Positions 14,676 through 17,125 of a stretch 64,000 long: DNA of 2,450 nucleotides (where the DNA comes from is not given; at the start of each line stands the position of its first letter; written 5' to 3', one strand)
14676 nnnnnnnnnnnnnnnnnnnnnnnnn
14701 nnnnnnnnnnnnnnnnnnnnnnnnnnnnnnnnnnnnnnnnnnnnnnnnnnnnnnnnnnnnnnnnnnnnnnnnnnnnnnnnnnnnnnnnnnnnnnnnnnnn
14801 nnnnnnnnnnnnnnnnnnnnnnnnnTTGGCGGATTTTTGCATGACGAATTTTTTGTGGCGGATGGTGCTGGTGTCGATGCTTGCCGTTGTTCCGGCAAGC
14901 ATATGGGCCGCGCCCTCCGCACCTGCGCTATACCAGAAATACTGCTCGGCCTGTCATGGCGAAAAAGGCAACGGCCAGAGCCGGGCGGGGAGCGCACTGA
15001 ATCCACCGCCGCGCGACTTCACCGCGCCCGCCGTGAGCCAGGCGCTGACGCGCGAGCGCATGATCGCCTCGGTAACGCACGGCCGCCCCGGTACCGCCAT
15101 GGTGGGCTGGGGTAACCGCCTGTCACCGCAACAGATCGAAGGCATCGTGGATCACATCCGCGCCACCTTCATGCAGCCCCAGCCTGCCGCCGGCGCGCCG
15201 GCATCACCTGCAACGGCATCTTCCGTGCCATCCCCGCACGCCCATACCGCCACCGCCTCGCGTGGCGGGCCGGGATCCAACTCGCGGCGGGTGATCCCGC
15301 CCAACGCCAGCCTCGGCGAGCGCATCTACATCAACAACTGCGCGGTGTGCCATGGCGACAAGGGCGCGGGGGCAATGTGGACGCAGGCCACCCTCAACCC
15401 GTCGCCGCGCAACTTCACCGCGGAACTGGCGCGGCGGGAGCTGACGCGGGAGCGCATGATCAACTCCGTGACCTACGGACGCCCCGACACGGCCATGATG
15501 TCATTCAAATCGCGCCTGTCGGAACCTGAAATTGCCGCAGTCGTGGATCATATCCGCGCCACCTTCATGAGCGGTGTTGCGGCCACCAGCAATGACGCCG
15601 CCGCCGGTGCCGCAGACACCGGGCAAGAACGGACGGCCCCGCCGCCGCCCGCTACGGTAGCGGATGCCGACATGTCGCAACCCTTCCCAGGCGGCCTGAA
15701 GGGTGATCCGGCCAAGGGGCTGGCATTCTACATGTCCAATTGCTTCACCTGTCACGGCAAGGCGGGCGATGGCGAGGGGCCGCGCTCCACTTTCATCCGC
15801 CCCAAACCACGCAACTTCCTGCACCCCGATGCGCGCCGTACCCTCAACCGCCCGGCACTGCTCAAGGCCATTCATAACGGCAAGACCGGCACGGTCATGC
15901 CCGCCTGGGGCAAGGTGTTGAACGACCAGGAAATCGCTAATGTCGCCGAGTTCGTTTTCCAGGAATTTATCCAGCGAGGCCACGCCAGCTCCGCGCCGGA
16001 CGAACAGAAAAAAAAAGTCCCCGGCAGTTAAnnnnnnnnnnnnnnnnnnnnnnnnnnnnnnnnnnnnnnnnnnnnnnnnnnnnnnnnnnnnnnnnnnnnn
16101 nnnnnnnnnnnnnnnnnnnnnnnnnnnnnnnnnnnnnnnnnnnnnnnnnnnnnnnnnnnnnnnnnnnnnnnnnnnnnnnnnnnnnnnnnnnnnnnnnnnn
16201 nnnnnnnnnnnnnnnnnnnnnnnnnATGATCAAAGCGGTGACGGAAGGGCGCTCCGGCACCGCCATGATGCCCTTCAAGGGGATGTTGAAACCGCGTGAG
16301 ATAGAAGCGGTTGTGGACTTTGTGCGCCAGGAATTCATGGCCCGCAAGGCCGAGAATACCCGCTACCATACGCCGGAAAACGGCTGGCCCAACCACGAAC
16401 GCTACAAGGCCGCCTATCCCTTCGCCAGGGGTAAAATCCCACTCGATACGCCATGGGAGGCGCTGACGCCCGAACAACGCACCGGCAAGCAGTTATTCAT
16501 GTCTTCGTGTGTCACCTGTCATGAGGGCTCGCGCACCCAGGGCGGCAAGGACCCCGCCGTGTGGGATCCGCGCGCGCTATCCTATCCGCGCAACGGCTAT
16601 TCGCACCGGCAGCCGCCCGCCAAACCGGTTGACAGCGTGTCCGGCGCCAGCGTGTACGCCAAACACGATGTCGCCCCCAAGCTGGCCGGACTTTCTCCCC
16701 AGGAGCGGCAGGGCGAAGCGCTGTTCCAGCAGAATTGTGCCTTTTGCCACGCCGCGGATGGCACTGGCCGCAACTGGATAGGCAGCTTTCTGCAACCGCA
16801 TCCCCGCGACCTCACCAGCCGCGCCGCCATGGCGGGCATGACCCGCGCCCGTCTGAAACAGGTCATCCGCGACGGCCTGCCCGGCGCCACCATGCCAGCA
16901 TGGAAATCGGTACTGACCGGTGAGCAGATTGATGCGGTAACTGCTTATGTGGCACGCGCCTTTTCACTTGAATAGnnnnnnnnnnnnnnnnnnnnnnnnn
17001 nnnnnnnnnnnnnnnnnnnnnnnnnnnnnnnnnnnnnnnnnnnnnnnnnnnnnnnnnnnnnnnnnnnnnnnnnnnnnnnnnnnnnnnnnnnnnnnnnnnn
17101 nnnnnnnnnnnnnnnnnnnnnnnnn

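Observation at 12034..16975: Divergent multiheme-cytochrome cluster: pentaheme cytochrome c, NHL beta-propeller lipoprotein and a small AT-rich OM barrel, opposite a repeat-domain multiheme cytochrome c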

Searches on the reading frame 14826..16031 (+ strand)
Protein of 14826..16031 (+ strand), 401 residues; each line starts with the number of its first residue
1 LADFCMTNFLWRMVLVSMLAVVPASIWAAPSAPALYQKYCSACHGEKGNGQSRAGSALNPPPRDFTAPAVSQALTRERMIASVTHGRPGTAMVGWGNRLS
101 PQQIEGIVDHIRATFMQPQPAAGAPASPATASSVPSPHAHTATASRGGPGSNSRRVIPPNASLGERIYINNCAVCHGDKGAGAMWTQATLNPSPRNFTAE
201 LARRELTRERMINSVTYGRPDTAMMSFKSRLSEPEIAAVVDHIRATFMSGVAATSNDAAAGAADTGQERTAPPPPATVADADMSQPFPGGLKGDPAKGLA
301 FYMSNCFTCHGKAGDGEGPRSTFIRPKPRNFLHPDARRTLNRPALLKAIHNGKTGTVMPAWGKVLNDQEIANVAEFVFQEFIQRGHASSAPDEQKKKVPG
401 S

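Call 3: search_protein_families(library=pfam, proteins=[window:14826-16031:+], max_evalue=0.1)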
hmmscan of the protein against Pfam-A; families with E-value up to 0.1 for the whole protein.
window:14826-16031:+ (401 aa): 5 families
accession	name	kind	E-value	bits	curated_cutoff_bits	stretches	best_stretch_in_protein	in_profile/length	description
PF13442.11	Cytochrome_CBB3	-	1.9e-42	143.9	27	3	160-243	2-68/68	Cytochrome C oxidase, cbb3-type, subunit III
PF00034.26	Cytochrom_C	-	2.7e-28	99.6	21.3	3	162-245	2-88/90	Cytochrome c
PF14522.11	Cytochrome_C7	-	0.0011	19.2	24.8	0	37-49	41-53/67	Cytochrome c7 and related cytochrome c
PF22113.1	Mtrc-MtrF_II-IV_dom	-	0.0065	16.4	30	0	167-182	79-94/176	Outer membrane cytochrome MtrC/MtrF-like, domains II/IV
PF09699.15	Paired_CXXCH_1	-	0.098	12.8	20.6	0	38-48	7-17/41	Doubled CXXCH motif (Paired_CXXCH_1)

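Call 4: search_protein_families(library=ncbifam, proteins=[window:14826-16031:+], max_evalue=0.1)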
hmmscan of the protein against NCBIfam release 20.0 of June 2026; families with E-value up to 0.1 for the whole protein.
window:14826-16031:+ (401 aa): 19 families
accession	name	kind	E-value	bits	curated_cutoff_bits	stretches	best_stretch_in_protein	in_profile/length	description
TIGR00782.1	ccoP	equivalog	7.3e-23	81.3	179.95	3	159-242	201-277/285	cytochrome-c oxidase, cbb3-type subunit III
NF045930.1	Cytc6PetJCyano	equivalog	8.3e-21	74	135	3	160-243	27-102/110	cytochrome c6 PetJ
NF033864.1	cytochrome579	equivalog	1.2e-20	74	280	3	278-337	33-93/179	cytochrome 579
NF011054.0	PRK14486.1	equivalog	4.6e-18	65.7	447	3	31-113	217-289/294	putative bifunctional cbb3-type cytochrome c oxidase subunit II/cytochrome c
NF050122.1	bc1_QcrC_actin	exception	3.9e-10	39.5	200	2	34-194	46-169/253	cytochrome bc1 complex diheme cytochrome c subunit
TIGR04485.1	thiosulf_SoxX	equivalog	1.4e-09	38.5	61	1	171-243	4-75/78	sulfur oxidation c-type cytochrome SoxX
NF045774.1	cytochro_C551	exception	1.6e-09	37.7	118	0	30-51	40-61/110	cytochrome c551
NF045773.1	cytochro_C550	exception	1e-08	35.2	125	0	298-377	52-116/118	cytochrome c550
TIGR03872.1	cytochrome_MoxG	equivalog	2e-07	31.2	147.8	0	32-59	47-72/133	cytochrome c(L), periplasmic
TIGR03874.1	4cys_cytochr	equivalog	5.3e-07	29.5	161.75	0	164-188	36-60/143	c-type cytochrome, methanol metabolism-related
TIGR02603.1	CxxCH_TIGR02603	domain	2.1e-06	27.8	68.15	0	293-318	1-28/134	putative heme-binding domain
NF052248.1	SorU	equivalog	9.5e-05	22.6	100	0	171-242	12-71/72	SorU family sulfite dehydrogenase c-type cytochrome subunit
TIGR04494.1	c550_PedF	equivalog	0.0001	22.2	122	0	162-215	52-100/133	cytochrome c-550 PedF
NF040606.1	CytoC_perox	subfamily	0.00078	18.7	150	0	160-200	297-339/524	di-heme-cytochrome C peroxidase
NF041895.1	choice_anch_V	domain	0.0027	17.8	42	0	22-52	5-37/150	choice-of-anchor V domain-containing protein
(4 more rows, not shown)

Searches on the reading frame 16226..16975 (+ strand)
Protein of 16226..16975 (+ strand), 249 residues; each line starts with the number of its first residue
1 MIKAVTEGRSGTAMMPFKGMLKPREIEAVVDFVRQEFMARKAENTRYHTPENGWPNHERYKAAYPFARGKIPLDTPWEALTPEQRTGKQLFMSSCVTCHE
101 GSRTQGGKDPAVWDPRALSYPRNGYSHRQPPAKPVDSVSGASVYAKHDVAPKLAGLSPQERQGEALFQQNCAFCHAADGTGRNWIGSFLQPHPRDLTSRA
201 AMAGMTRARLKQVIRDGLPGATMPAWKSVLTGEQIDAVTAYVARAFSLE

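Call 3: search_protein_families(library=pfam, proteins=[window:16226-16975:+], max_evalue=0.1)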
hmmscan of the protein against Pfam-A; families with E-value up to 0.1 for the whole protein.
window:16226-16975:+ (249 aa): 7 families
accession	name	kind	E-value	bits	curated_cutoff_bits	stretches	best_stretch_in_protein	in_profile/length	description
PF13442.11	Cytochrome_CBB3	-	5e-24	84.8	27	2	159-242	2-68/68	Cytochrome C oxidase, cbb3-type, subunit III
PF00034.26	Cytochrom_C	-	2.9e-16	61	21.3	2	162-243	3-87/90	Cytochrome c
PF14495.11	Cytochrom_C550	-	1.1e-06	28.8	27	1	81-106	22-48/136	Cytochrome c-550 domain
PF22113.1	Mtrc-MtrF_II-IV_dom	-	0.014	15.4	30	1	89-180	25-93/176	Outer membrane cytochrome MtrC/MtrF-like, domains II/IV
PF14376.11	Haem_bd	-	0.016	15.6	27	0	154-178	25-49/133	Haem-binding domain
PF14522.11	Cytochrome_C7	-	0.022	15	24.8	0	93-105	42-54/67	Cytochrome c7 and related cytochrome c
PF09086.16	DUF1924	-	0.069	14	22.5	0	87-109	21-43/96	Domain of unknown function (DUF1924)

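Call 4: search_protein_families(library=ncbifam, proteins=[window:16226-16975:+], max_evalue=0.1)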
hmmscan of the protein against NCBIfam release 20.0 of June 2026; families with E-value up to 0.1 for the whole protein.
window:16226-16975:+ (249 aa): 21 families
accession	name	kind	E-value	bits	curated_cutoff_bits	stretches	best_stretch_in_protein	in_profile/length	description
TIGR00782.1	ccoP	equivalog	3.2e-17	62.8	179.95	1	160-244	203-280/285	cytochrome-c oxidase, cbb3-type subunit III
NF045930.1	Cytc6PetJCyano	equivalog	1.2e-16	60.6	135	1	156-243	24-103/110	cytochrome c6 PetJ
NF050122.1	bc1_QcrC_actin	exception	1e-08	34.8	200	2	159-184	40-65/253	cytochrome bc1 complex diheme cytochrome c subunit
NF045774.1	cytochro_C551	exception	3.1e-08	33.6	118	1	158-243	37-107/110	cytochrome c551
NF045773.1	cytochro_C550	exception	5e-08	32.9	125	1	159-243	48-117/118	cytochrome c550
NF011054.0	PRK14486.1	equivalog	6.1e-08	32.5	447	1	162-243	217-288/294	putative bifunctional cbb3-type cytochrome c oxidase subunit II/cytochrome c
TIGR04485.1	thiosulf_SoxX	equivalog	2.4e-07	31.3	61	1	170-243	4-76/78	sulfur oxidation c-type cytochrome SoxX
TIGR03045.1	PS_II_C550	equivalog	5.2e-07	29.5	177.75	1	84-109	51-76/159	photosystem II cytochrome c-550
NF052248.1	SorU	equivalog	1.1e-06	28.8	100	1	206-242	38-72/72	SorU family sulfite dehydrogenase c-type cytochrome subunit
TIGR04494.1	c550_PedF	equivalog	6.2e-05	22.9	122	1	163-243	54-128/133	cytochrome c-550 PedF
NF040606.1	CytoC_perox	subfamily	7.7e-05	22.1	150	1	160-177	298-315/524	di-heme-cytochrome C peroxidase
TIGR02603.1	CxxCH_TIGR02603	domain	9.5e-05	22.4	68.15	0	161-183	4-26/134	putative heme-binding domain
TIGR03046.1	PS_II_psbV2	equivalog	0.0001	22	148.35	0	80-104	52-77/157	photosystem II cytochrome PsbV2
NF052246.1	SorB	equivalog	0.00043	20.3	93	0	157-178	16-35/80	SorB family sulfite dehydrogenase c-type cytochrome subunit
TIGR03872.1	cytochrome_MoxG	equivalog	0.00071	19.7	147.8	0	85-123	45-81/133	cytochrome c(L), periplasmic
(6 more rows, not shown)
